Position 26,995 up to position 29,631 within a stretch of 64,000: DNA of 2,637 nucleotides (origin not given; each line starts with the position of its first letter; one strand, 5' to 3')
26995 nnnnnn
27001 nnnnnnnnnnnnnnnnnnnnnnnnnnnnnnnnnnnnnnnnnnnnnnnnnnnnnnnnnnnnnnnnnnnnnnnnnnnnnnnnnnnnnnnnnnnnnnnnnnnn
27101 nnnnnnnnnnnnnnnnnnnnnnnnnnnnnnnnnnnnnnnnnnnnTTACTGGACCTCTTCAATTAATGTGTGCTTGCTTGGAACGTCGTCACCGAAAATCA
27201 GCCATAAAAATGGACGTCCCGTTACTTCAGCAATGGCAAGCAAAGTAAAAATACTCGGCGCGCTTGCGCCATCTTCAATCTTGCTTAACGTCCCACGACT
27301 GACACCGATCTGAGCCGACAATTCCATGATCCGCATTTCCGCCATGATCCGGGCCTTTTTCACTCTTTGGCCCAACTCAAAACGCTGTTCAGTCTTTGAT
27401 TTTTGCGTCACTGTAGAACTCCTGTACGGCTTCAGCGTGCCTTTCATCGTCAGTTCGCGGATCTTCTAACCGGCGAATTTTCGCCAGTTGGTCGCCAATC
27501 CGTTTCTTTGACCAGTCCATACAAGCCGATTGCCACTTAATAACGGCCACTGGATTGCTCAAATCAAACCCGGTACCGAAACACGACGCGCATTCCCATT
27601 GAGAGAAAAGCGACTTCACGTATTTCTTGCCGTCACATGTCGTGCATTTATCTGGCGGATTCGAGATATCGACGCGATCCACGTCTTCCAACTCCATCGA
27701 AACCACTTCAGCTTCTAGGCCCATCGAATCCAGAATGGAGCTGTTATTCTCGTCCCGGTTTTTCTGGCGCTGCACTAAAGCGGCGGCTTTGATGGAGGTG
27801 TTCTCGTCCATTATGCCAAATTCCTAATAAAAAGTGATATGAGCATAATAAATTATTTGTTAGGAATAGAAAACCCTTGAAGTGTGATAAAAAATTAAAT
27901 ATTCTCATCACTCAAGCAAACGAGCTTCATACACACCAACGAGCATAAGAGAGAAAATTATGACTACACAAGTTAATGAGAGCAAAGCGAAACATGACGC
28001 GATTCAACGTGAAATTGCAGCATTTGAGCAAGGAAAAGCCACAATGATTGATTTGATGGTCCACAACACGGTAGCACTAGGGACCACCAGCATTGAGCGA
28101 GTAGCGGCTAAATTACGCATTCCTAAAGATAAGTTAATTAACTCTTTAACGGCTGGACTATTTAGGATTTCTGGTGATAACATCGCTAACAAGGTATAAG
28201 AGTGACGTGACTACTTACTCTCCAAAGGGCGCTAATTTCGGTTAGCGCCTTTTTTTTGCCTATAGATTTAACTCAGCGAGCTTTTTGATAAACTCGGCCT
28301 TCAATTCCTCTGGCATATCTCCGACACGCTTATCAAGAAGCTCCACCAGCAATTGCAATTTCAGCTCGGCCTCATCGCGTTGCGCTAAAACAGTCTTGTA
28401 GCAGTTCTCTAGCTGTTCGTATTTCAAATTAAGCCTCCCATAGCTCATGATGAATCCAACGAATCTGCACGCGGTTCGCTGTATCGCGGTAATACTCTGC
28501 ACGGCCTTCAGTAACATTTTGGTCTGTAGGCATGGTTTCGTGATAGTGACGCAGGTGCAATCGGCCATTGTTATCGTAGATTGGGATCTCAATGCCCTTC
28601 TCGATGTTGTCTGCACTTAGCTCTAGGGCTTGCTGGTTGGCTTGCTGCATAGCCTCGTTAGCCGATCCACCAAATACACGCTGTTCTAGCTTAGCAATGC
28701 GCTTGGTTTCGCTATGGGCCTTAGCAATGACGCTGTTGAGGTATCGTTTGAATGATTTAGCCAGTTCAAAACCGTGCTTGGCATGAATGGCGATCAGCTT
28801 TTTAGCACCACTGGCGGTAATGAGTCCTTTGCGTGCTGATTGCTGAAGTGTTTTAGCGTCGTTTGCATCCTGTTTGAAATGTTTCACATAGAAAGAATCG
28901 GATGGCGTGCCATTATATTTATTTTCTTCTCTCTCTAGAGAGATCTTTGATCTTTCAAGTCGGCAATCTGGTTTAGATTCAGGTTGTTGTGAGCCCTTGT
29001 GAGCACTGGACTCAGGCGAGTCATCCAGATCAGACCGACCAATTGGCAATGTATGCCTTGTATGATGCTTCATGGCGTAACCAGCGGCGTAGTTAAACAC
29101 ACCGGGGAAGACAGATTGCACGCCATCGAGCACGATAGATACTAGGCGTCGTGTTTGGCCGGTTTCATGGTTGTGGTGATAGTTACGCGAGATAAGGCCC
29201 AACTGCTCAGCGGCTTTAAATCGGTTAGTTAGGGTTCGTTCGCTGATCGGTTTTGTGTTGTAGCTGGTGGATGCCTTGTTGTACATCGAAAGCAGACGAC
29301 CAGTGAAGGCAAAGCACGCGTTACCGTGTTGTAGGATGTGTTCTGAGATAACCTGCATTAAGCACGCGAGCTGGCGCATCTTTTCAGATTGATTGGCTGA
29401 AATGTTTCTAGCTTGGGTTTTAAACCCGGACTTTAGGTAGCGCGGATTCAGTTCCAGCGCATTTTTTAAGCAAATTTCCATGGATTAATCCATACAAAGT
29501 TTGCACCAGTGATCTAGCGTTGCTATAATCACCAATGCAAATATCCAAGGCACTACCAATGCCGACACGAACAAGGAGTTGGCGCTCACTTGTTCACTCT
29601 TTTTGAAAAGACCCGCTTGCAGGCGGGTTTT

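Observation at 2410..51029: Asymmetric ~16-nt motif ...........-TTT dispersed through nearly every intergenic region (C1-operator-like network)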

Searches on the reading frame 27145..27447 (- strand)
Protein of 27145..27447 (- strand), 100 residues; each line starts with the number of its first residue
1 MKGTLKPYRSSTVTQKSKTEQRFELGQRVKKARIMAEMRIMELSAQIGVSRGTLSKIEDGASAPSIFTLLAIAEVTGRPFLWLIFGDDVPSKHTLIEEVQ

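Call 71: search_protein_families(library=ncbifam, proteins=[window:27145-27447:-], max_evalue=0.01)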
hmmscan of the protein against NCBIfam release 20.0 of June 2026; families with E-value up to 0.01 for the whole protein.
window:27145-27447:- (100 aa): 8 families
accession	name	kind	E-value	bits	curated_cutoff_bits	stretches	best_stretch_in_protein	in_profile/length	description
NF006015.0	PRK08154.1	subfamily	3.6e-08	32.9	204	1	12-91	18-97/314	anaerobic benzoate catabolism transcriptional regulator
NF007257.0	PRK09706.1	subfamily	1.2e-06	28.4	101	1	24-88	5-69/135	transcriptional repressor DicA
TIGR03070.1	couple_hipB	subfamily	1.3e-06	28.3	71.65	1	24-77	2-55/58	type II toxin-antitoxin system Y4mF family antitoxin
NF003162.0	PRK04140.1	equivalog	8.6e-06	25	263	1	26-80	128-182/317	transcriptional regulator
TIGR00270.2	TIGR00270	equivalog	0.00016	21.6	110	1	18-66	69-117/159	multiprotein bridging factor aMBF1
NF047948.1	male_kill_WMK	equivalog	0.00019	21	300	1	22-76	3-57/300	WO male-killing family protein Wmk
NF041951.1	phage_RstR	subfamily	0.00045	20.5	80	1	24-75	2-53/108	RstR family transcriptional repressor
NF010465.0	PRK13890.1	equivalog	0.0038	17.3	96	1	37-88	18-69/121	conjugal transfer protein TrbA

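Call 72: search_protein_families(library=phrogs, proteins=[window:27145-27447:-], max_evalue=0.001)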
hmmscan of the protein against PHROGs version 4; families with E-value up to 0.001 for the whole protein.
window:27145-27447:- (100 aa): 13 families
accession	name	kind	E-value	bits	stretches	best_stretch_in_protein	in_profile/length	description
phrog_2328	-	transcription regulation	1.9e-14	54.6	1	13-91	4-81/128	transcriptional repressor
phrog_4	-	transcription regulation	7e-11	42.7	1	14-91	124-199/400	transcriptional repressor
phrog_8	-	transcription regulation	8.3e-10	39.6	1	16-90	68-142/346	transcriptional regulator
phrog_3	-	transcription regulation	5.1e-09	37.4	1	17-93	81-155/430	transcriptional repressor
phrog_2439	-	transcription regulation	1.4e-08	35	1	26-82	9-65/367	transcriptional regulator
phrog_3557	-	transcription regulation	1.8e-07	32.4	1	25-93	14-81/142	transcriptional regulator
phrog_32768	-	unknown function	7.5e-06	25.9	1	24-80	9-66/446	-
phrog_1373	-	transcription regulation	8.1e-06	26.9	1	18-81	57-120/166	transcriptional regulator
phrog_9103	-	transcription regulation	2.6e-05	25.2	1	42-84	27-68/78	transcriptional repressor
phrog_5823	-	transcription regulation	5.1e-05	23.6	1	23-75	5-58/404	transcriptional regulator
phrog_3037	-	transcription regulation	9.1e-05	23.3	1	27-88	20-79/189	transcriptional repressor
phrog_4836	-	transcription regulation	0.00016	22.3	1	19-92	70-143/194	CII-like regulator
phrog_6463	-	DNA, RNA and nucleotide metabolism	0.00043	20.9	1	44-76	49-89/208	HTH DNA binding protein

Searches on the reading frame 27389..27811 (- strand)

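Call 7: search_protein_families(library=phrogs, proteins=[window:27389-27811:-], max_evalue=0.001)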
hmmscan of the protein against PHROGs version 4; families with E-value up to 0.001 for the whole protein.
window:27389-27811:- (140 aa): 2 families
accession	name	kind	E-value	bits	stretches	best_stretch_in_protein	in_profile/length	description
phrog_26078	-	unknown function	1.4e-07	32.8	1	50-106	20-76/120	-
phrog_5085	-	unknown function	6.5e-05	24.4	1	54-101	17-64/106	-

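Call 8: search_protein_families(library=pfam, proteins=[window:27389-27811:-], max_evalue=0.01)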
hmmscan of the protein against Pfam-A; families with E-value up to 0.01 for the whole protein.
window:27389-27811:- (140 aa): 1 family
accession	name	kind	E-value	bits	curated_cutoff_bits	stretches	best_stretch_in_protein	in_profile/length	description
PF00684.25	DnaJ_CXXCXGXG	-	0.0099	16.6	32.7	0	56-98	1-45/65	DnaJ central domain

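Call 71: search_protein_families(library=ncbifam, proteins=[window:27389-27811:-], max_evalue=0.01)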
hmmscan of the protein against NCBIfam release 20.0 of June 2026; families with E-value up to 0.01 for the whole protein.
window:27389-27811:- (140 aa): 0 families

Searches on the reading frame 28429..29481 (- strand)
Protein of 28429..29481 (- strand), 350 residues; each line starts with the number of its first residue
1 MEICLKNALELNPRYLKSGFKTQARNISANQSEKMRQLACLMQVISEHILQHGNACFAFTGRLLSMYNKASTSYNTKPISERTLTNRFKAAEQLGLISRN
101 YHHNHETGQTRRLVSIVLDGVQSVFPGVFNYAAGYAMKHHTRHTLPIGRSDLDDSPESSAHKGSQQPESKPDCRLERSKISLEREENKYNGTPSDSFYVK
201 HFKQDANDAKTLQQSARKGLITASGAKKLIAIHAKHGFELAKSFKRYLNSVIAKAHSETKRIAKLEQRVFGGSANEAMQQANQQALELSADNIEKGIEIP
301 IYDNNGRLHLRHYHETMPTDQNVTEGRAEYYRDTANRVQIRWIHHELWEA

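Call 7: search_protein_families(library=phrogs, proteins=[window:28429-29481:-], max_evalue=0.001)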
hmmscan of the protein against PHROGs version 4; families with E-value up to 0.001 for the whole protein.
window:28429-29481:- (350 aa): 0 families

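Call 8: search_protein_families(library=pfam, proteins=[window:28429-29481:-], max_evalue=0.01)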
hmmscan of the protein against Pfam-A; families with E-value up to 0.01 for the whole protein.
window:28429-29481:- (350 aa): 1 family
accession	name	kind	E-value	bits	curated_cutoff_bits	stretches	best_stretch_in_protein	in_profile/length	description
PF09079.17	Cdc6_C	-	0.0065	16.9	25.1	0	56-112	27-83/96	CDC6, C terminal winged helix domain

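Call 71: search_protein_families(library=ncbifam, proteins=[window:28429-29481:-], max_evalue=0.01)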
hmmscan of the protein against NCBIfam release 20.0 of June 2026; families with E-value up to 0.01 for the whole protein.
window:28429-29481:- (350 aa): 0 families
